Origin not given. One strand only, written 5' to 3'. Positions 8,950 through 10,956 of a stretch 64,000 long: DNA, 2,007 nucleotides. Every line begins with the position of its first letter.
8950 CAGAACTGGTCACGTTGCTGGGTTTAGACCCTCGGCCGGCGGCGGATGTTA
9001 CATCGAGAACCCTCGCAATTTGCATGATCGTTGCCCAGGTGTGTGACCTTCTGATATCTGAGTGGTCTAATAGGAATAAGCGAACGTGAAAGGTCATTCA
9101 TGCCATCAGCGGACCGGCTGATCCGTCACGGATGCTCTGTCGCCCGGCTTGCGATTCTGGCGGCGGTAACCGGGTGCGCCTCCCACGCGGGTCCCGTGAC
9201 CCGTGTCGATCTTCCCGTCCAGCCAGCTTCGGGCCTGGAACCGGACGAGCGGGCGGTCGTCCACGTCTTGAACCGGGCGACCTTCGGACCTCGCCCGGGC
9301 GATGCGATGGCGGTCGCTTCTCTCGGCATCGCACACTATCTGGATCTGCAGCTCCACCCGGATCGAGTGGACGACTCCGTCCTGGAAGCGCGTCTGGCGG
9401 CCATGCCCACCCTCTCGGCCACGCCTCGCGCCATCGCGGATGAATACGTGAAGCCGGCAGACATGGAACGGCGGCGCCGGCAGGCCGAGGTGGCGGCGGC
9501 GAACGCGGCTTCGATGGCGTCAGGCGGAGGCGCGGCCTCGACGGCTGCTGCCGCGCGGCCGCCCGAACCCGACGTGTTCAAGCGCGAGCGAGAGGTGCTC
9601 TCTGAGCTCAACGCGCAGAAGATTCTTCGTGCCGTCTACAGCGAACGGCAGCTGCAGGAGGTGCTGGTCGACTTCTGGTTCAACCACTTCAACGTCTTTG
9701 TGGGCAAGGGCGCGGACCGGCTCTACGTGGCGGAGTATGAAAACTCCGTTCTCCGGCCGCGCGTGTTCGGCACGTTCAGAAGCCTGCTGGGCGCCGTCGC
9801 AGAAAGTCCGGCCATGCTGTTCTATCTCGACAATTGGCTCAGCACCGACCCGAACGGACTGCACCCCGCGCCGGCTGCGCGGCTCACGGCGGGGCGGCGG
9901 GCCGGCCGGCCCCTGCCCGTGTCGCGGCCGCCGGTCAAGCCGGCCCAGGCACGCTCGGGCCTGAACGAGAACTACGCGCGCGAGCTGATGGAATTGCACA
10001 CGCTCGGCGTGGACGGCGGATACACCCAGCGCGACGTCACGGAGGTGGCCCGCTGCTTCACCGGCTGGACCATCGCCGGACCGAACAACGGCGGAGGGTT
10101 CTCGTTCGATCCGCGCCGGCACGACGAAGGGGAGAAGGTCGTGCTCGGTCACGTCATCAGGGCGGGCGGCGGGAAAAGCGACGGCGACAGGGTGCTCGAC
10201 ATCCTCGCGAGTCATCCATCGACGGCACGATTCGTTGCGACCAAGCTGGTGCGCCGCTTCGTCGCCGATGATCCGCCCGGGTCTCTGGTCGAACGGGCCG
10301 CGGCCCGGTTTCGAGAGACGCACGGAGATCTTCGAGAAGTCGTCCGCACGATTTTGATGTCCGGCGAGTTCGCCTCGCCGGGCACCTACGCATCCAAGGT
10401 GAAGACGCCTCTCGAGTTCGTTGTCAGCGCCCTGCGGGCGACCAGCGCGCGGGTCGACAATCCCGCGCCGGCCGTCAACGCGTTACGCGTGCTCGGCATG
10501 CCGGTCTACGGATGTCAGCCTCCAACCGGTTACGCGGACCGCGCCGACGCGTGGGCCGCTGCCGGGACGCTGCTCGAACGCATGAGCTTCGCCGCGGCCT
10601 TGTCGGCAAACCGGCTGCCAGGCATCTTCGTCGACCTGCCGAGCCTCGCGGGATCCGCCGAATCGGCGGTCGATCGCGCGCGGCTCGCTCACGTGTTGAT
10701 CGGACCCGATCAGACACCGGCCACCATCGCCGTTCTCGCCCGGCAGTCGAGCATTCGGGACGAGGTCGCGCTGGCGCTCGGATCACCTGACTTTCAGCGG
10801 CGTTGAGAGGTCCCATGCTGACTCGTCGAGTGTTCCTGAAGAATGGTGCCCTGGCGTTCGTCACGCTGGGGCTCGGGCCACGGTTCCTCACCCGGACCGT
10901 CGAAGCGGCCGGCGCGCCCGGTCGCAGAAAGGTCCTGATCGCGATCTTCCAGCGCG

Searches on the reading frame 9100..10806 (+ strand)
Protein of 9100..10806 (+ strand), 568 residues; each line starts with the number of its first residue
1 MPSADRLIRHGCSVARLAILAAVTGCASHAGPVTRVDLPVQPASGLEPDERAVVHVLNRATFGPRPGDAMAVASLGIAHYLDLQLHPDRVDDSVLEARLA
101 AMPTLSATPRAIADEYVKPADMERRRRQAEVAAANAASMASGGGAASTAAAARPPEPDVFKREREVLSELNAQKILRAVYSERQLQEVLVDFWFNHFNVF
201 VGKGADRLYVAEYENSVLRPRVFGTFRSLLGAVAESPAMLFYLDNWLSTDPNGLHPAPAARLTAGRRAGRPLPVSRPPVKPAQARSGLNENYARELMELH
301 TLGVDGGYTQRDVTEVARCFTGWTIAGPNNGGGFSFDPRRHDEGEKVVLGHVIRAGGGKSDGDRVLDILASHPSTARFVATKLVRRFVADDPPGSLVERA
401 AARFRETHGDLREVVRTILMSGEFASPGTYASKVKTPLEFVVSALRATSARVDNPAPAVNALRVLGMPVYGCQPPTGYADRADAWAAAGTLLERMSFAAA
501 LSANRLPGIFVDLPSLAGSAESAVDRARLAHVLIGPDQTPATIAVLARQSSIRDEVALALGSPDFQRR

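Call 93: search_protein_families(library=pfam, proteins=[window:9100-10806:+], max_evalue=0.00001)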
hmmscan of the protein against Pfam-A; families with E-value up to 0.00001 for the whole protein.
window:9100-10806:+ (568 aa): 1 family
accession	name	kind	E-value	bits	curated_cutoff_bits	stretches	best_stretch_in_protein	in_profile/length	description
PF08811.16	DUF1800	-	1.7e-134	449.6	26.1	1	55-567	1-419/419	Protein of unknown function (DUF1800)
